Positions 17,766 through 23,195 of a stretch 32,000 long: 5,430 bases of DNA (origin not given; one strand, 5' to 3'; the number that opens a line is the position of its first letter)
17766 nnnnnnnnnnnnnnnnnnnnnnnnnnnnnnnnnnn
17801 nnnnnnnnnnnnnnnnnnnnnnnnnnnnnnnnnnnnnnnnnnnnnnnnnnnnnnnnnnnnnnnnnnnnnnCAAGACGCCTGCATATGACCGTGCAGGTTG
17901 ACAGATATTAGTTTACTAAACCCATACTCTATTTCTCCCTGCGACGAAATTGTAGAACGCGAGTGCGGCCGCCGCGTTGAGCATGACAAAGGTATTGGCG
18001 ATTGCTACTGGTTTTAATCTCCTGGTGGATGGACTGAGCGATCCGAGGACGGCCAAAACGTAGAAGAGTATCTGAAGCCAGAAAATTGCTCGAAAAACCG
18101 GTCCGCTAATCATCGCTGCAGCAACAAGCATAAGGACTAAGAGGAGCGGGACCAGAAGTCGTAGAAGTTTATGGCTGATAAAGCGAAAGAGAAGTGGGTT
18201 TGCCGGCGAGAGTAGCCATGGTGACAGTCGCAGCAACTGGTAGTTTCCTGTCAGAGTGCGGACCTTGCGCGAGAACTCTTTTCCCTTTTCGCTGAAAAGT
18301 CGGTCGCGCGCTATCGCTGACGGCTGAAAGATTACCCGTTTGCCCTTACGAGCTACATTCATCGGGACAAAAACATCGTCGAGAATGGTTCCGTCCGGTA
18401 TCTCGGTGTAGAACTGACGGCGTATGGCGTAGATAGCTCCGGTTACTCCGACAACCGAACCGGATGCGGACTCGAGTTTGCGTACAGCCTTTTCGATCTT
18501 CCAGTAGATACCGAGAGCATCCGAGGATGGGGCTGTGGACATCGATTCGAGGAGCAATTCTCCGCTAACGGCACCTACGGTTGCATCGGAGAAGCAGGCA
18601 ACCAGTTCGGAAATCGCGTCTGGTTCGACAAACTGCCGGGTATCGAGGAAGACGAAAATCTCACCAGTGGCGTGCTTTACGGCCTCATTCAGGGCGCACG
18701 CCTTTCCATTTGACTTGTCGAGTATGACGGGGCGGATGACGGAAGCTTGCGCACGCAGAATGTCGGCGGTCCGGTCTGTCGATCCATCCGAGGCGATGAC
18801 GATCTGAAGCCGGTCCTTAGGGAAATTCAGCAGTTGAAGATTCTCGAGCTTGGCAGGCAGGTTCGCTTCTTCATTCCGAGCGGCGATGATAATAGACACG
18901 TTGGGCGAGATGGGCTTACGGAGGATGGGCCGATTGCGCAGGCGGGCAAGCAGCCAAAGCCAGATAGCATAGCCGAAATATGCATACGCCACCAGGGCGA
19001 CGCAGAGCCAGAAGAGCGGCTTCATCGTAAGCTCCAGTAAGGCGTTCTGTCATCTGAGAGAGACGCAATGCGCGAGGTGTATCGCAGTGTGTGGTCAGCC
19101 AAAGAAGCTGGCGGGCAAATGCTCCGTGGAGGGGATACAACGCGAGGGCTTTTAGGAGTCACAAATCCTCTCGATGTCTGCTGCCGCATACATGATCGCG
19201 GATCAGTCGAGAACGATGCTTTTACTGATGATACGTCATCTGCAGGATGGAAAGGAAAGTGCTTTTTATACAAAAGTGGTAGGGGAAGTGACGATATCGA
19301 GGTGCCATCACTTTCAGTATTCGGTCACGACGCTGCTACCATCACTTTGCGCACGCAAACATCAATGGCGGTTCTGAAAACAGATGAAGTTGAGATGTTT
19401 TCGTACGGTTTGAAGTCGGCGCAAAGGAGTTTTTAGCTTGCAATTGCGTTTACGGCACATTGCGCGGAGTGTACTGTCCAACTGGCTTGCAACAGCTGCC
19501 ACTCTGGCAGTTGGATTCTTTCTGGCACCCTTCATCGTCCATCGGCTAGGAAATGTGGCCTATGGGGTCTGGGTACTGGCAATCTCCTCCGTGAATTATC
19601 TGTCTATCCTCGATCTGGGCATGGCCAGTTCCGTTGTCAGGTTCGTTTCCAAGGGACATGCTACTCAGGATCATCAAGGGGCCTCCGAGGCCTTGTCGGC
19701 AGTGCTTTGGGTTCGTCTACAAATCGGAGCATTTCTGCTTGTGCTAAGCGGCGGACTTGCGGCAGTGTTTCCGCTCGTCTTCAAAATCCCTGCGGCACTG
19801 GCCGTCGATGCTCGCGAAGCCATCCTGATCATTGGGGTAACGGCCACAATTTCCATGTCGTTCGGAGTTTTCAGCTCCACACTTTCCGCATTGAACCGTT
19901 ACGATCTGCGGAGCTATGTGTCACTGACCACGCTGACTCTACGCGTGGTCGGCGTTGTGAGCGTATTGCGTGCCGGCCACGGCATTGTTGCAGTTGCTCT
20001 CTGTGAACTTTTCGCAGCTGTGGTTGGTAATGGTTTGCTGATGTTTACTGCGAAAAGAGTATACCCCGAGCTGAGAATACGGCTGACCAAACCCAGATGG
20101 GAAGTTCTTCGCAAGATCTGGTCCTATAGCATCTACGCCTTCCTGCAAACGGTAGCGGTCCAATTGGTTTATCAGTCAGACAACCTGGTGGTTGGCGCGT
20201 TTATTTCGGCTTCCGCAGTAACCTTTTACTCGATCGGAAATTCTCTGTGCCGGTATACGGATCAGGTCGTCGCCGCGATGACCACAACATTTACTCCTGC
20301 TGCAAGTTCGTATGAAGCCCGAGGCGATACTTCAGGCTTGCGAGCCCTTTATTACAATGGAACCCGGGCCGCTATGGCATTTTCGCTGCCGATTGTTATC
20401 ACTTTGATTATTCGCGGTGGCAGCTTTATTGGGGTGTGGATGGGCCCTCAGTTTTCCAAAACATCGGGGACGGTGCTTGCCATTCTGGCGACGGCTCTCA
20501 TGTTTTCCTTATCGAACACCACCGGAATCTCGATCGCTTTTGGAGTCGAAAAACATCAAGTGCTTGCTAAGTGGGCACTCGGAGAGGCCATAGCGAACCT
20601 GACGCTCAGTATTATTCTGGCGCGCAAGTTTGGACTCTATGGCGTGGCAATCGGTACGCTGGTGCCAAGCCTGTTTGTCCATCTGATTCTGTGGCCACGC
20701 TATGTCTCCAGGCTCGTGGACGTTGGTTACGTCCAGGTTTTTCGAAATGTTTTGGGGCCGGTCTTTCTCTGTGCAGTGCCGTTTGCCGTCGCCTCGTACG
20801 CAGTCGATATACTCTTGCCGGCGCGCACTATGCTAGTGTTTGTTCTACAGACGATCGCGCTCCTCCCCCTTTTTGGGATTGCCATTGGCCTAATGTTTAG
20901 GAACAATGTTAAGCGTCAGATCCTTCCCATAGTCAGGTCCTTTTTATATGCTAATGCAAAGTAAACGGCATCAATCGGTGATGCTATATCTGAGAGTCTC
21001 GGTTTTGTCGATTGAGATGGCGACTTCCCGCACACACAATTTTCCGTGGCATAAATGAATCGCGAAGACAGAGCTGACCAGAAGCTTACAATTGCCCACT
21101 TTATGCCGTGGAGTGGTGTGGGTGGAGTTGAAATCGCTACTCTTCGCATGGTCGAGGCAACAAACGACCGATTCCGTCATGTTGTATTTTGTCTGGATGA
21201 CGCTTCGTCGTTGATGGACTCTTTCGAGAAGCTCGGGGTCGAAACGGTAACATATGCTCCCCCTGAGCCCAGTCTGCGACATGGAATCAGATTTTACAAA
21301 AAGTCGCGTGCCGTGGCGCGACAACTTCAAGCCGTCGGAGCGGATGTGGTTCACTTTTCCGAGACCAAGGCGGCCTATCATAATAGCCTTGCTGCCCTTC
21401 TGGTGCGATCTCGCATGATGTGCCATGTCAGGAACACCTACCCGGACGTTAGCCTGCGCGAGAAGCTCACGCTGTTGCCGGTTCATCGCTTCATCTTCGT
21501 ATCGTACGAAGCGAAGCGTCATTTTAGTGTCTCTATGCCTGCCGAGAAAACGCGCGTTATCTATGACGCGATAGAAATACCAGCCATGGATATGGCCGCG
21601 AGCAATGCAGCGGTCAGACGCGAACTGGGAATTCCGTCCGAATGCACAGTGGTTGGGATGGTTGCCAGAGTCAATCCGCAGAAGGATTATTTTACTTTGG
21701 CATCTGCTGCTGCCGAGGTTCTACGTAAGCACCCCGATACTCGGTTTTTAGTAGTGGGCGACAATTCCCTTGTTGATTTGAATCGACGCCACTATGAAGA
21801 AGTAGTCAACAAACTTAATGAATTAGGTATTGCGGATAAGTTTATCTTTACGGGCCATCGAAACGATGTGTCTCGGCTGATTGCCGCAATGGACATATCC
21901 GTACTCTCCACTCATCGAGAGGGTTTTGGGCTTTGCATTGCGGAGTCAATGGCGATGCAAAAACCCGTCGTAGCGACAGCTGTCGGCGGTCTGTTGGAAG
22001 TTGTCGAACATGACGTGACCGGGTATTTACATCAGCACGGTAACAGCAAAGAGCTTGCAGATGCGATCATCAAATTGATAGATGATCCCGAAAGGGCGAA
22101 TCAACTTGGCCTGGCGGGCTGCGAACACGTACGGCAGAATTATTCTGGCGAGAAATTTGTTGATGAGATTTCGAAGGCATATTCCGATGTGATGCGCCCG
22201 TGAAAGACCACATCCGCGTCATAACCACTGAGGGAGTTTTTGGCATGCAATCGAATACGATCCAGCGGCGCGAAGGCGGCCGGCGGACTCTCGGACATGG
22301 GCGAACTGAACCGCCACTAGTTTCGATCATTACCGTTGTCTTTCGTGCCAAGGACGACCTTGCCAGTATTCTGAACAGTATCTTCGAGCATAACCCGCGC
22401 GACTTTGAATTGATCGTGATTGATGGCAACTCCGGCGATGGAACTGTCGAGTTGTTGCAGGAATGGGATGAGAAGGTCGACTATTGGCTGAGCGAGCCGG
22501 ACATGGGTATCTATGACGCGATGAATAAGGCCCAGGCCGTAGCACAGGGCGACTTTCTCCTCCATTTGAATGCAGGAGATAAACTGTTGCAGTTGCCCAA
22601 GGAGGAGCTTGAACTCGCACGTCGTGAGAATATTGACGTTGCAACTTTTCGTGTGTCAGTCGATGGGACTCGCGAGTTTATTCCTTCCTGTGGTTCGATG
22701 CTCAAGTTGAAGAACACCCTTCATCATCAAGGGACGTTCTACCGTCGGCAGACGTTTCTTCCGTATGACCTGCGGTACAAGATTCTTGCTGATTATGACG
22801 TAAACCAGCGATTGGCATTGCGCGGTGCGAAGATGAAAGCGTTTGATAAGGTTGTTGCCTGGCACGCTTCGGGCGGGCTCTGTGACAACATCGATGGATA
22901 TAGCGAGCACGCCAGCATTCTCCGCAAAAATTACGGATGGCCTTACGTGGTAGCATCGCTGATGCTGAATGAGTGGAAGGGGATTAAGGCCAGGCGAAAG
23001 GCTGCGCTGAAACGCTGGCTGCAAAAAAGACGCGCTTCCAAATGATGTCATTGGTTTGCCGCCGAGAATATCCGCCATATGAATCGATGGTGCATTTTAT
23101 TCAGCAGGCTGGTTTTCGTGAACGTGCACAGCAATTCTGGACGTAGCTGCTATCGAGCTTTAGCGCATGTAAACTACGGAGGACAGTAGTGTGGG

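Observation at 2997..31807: Unusually elaborate Wzx/Wzy-type polysaccharide locus, compositionally distinct from its flanks and missing its priming and export genes in this window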

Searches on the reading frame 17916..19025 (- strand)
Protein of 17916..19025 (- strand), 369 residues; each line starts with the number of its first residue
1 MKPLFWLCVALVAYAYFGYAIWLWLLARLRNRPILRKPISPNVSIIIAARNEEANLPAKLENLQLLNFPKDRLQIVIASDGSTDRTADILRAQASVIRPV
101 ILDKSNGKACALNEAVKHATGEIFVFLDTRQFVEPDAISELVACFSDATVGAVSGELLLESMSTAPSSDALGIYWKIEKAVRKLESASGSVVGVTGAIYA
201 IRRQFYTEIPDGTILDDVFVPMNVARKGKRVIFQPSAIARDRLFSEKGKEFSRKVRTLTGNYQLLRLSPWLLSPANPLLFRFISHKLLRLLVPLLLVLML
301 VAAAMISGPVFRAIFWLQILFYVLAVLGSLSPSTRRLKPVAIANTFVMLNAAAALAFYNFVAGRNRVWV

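Call 4: search_protein_families(library=pfam, proteins=[window:17916-19025:-], max_evalue=0.01)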
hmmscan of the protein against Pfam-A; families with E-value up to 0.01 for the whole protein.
window:17916-19025:- (369 aa): 5 families
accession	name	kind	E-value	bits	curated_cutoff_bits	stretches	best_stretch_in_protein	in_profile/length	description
PF00535.33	Glycos_transf_2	-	7.3e-21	75.3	23.3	1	44-205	1-163/168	Glycosyl transferase family 2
PF13641.12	Glyco_tranf_2_3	-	7.7e-17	62.5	27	1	41-242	1-212/230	Glycosyltransferase like family 2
PF13632.12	Glyco_trans_2_3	-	3.3e-08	34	27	1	126-326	4-194/198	Glycosyl transferase family group 2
PF13506.12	Glyco_transf_21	-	1.1e-05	25.4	21.7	1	106-243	16-156/174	Glycosyl transferase family 21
PF10111.15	Glyco_tranf_2_2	-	0.0006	19.8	27.3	1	44-141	1-102/276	Glycosyltransferase like family 2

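Call 7: search_protein_families(library=ncbifam, proteins=[window:17916-19025:-], max_evalue=0.001)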
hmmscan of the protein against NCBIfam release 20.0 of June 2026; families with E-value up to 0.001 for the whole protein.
window:17916-19025:- (369 aa): 21 families
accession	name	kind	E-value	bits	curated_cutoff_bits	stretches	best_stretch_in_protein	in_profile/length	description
TIGR03937.1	PgaC_IcaA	equivalog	2.1e-21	76.4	422.3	1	32-301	36-311/407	poly-beta-1,6-N-acetyl-D-glucosamine synthase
TIGR03965.1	mycofact_glyco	equivalog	2.1e-19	69.7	280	1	37-262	70-301/467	mycofactocin biosynthesis glycosyltransferase MftF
NF041875.1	EPS_EpsD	equivalog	1.8e-15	57.2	370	1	43-170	1-130/325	exopolysaccharide biosynthesis glycosyltransferase EpsD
TIGR04283.1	glyco_like_mftF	equivalog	2.4e-13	50.2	182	1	43-148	1-100/221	TIGR04283 family arsenosugar biosynthesis glycosyltransferase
NF041865.1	EpsU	equivalog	2.5e-12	46.5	700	1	9-304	7-309/394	exopolysaccharide biosynthesis GT2 family glycosyltransferase EpsU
TIGR03111.1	glyc2_xrt_Gpos1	hypoth_equivalog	2.7e-11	42.9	363.95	1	25-160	32-172/439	TIGR03111 family XrtG-associated glycosyltransferase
TIGR04242.1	nodulat_NodC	equivalog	3e-10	39.6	550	1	39-203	46-215/395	chitooligosaccharide synthase NodC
NF007482.0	PRK10073.1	equivalog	1.2e-09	37.6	423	1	40-143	5-108/334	glycosyltransferase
NF047683.1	TeichurnBiosyTuaG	equivalog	1.7e-08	34.4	400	1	40-139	5-105/252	teichuronic acid biosynthesis protein TuaG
NF007986.1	PRK10714.1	equivalog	1.2e-07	31.1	529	1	42-146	7-116/316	undecaprenyl-phosphate 4-deoxy-4-formamido-L-arabinose transferase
TIGR03469.1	HpnB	hypoth_equivalog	5.2e-07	29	379.25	1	29-149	32-164/386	hopene-associated glycosyltransferase HpnB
NF047588.1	GlcsyltransPgfSStrep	equivalog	6.4e-06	25.6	500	1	43-147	3-112/308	glycosyltransferase PgfS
NF010496.0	PRK13915.1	equivalog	6.5e-06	25.4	262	1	40-143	30-140/307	glucosyl-3-phosphoglycerate synthase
NF041394.1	GtaseAglG_Halo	equivalog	7.1e-06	25.5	440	1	67-209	27-171/304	glucosyl-dolichyl phosphate glucuronosyltransferase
NF041391.1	DPhHxTase_Halo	equivalog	8.4e-06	24.9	375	1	51-173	5-120/213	dolichyl-phosphate hexose transferase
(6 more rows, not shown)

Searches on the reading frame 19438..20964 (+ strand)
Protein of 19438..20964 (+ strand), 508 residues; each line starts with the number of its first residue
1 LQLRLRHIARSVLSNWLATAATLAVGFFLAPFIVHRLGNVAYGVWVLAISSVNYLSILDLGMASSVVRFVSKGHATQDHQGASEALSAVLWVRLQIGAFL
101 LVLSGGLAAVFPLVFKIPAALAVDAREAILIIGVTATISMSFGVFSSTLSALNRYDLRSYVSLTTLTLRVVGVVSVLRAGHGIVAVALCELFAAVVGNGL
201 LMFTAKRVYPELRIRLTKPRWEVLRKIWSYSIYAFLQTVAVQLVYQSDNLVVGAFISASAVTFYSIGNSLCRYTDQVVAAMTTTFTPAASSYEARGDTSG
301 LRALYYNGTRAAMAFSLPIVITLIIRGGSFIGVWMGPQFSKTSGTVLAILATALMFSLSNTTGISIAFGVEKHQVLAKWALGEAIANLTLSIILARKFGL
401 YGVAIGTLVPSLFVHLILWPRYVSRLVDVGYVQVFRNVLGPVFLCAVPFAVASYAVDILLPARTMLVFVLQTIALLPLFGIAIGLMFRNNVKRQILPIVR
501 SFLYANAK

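Call 4: search_protein_families(library=pfam, proteins=[window:19438-20964:+], max_evalue=0.01)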
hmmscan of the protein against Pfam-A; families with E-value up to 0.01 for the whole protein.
window:19438-20964:+ (508 aa): 2 families
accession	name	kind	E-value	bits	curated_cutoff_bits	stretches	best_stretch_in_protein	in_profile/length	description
PF13440.11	Polysacc_synt_3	-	2.3e-16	60.3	23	1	42-341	11-290/293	Polysaccharide biosynthesis protein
PF01943.22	Polysacc_synt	-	9.1e-12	45.4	28.2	1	9-291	2-272/274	Polysaccharide biosynthesis protein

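Call 7: search_protein_families(library=ncbifam, proteins=[window:19438-20964:+], max_evalue=0.001)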
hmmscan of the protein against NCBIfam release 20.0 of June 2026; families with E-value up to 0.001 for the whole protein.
window:19438-20964:+ (508 aa): 1 family
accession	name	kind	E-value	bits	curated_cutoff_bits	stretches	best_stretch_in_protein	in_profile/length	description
NF041503.1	WZX_like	subfamily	2.1e-09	37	300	1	16-71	3-58/429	O-unit flippase-like protein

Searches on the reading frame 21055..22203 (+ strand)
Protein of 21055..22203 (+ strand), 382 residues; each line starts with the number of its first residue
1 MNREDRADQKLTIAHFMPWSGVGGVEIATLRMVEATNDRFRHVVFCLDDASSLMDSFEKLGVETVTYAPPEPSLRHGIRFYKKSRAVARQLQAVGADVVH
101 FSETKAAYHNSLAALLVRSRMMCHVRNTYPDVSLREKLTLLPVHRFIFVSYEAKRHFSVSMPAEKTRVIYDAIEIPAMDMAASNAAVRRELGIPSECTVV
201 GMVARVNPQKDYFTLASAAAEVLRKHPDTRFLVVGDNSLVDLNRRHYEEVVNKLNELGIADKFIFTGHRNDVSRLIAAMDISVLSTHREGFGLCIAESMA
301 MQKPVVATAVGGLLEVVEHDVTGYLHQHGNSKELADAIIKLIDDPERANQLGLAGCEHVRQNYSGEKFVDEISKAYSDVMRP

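Call 4: search_protein_families(library=pfam, proteins=[window:21055-22203:+], max_evalue=0.01)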
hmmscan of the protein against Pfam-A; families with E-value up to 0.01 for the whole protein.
window:21055-22203:+ (382 aa): 6 families
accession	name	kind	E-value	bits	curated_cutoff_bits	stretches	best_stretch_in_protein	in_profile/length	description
PF00534.26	Glycos_transf_1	-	4.9e-35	121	26.4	1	187-352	5-166/172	Glycosyl transferases group 1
PF13692.12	Glyco_trans_1_4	-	2e-32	112.9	27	1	199-344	3-142/142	Glycosyl transferases group 1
PF13439.12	Glyco_transf_4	-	8.2e-11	42.7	28.5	1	22-173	1-166/170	Glycosyltransferase Family 4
PF13579.12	Glyco_trans_4_4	-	2.7e-07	31.5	29.7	1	23-147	1-124/158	Glycosyl transferase 4-like domain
PF13524.12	Glyco_trans_1_2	-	6.5e-07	29.8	25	1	222-372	8-142/144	Glycosyl transferase-like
PF20706.3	GT4-conflict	-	1.5e-06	27.9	26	1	194-359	194-372/385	Family 4 Glycosyltransferase in conflict systems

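Call 7: search_protein_families(library=ncbifam, proteins=[window:21055-22203:+], max_evalue=0.001)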
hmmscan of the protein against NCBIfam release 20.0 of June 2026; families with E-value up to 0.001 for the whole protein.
window:21055-22203:+ (382 aa): 36 families (the best 25 are shown)
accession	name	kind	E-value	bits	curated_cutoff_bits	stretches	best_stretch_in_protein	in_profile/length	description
TIGR03088.1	stp2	hypoth_equivalog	5.4e-43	147.5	409.05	1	12-379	3-373/374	TIGR03088 family PEP-CTERM/XrtA system glycosyltransferase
TIGR03999.1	thiol_BshA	equivalog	1.6e-30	106.3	273.7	1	162-380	165-374/375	N-acetyl-alpha-D-glucosaminyl L-malate synthase BshA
TIGR03449.1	mycothiol_MshA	equivalog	1.1e-28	100.2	462.5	1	166-380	190-404/406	D-inositol-3-phosphate glycosyltransferase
NF041876.1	EPS_EpsE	equivalog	2.7e-24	86.2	400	1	201-366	218-383/389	exopolysaccharide biosynthesis GT4 family glycosyltransferase EpsE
TIGR02149.1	glgA_Coryne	subfamily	4.3e-21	75.5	302.4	1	133-379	135-390/391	glycogen synthase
TIGR04063.1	stp3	hypoth_equivalog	6.4e-20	71.4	442.05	1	160-380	176-396/397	TIGR04063 family PEP-CTERM/XrtA system glycosyltransferase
TIGR04047.1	MSMEG_0565_glyc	hypoth_equivalog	3.1e-19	69.3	259.85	1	23-355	13-351/373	MSMEG_0565 family glycosyltransferase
NF011726.0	PRK15179.1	equivalog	2.7e-18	65.7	733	1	197-348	517-663/694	Vi polysaccharide biosynthesis protein TviE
NF038295.1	EPS_HpsP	equivalog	5.6e-18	65.1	550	1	179-379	189-387/388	hormogonium polysaccharide biosynthesis glycosyltransferase HpsP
NF038011.1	PelF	equivalog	7.8e-18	64.8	100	1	152-374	266-487/489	GT4 family glycosyltransferase PelF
NF053787.1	GlcN_PG_synth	equivalog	5.4e-17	61.7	480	1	182-380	182-360/361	N-acetylglucosaminyl phosphatidylglycerol synthase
TIGR04157.1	glyco_rSAM_CFB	subfamily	1.4e-16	60.5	400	1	136-374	163-404/406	TIGR04157 family glycosyltransferase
NF012028.0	PRK15484.1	subfamily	1.7e-16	60.3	618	1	118-372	121-371/380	lipopolysaccharide N-acetylglucosaminyltransferase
NF047880.1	glyco_SdgA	exception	2.8e-16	59.2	800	1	202-366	320-477/488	serine-aspartate repeat adhesin O-glycosyltransferase SdgA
NF041139.1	TreT_Thcocales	equivalog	1.7e-15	56.7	775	1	191-370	223-403/412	trehalose synthase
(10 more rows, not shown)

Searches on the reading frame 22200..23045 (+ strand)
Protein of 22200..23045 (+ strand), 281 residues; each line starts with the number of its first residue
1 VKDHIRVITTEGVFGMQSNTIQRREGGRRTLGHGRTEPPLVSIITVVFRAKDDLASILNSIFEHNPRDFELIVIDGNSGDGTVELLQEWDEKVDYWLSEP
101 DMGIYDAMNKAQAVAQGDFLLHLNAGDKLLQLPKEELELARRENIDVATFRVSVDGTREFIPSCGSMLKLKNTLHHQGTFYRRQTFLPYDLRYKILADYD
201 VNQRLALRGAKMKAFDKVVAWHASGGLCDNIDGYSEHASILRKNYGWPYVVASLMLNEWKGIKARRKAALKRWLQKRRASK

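Call 4: search_protein_families(library=pfam, proteins=[window:22200-23045:+], max_evalue=0.01)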
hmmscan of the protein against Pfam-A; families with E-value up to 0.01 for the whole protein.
window:22200-23045:+ (281 aa): 1 family
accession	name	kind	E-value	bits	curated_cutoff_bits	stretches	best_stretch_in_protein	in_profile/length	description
PF00535.33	Glycos_transf_2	-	2.4e-12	47.6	23.3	1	42-125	1-87/168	Glycosyl transferase family 2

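Call 7: search_protein_families(library=ncbifam, proteins=[window:22200-23045:+], max_evalue=0.001)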
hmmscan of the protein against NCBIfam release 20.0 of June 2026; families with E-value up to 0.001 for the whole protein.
window:22200-23045:+ (281 aa): 7 families
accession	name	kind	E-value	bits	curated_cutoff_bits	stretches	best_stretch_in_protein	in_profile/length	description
TIGR04009.1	wcaE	equivalog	1.7e-22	79.9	369.2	1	40-231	2-206/248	colanic acid biosynthesis glycosyltransferase WcaE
NF007482.0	PRK10073.1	equivalog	1.4e-12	47.2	423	1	39-150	6-120/334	glycosyltransferase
TIGR04283.1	glyco_like_mftF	equivalog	1.8e-12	47.3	182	1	41-216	1-179/221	TIGR04283 family arsenosugar biosynthesis glycosyltransferase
NF047683.1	TeichurnBiosyTuaG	equivalog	5.3e-09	36.1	400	1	38-130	5-100/252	teichuronic acid biosynthesis protein TuaG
NF050050.1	ProtGlycPglI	equivalog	1.5e-08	34.4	500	1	39-132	2-99/306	GalNAc(5)-diNAcBac-PP-undecaprenol beta-1,3-glucosyltransferase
TIGR03937.1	PgaC_IcaA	equivalog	7.1e-06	25.2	422.3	1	33-130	39-138/407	poly-beta-1,6-N-acetyl-D-glucosamine synthase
NF053739.1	GlytfEpsEBac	equivalog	1.8e-05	23.9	450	1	39-124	1-90/265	glycosyltransferase EpsE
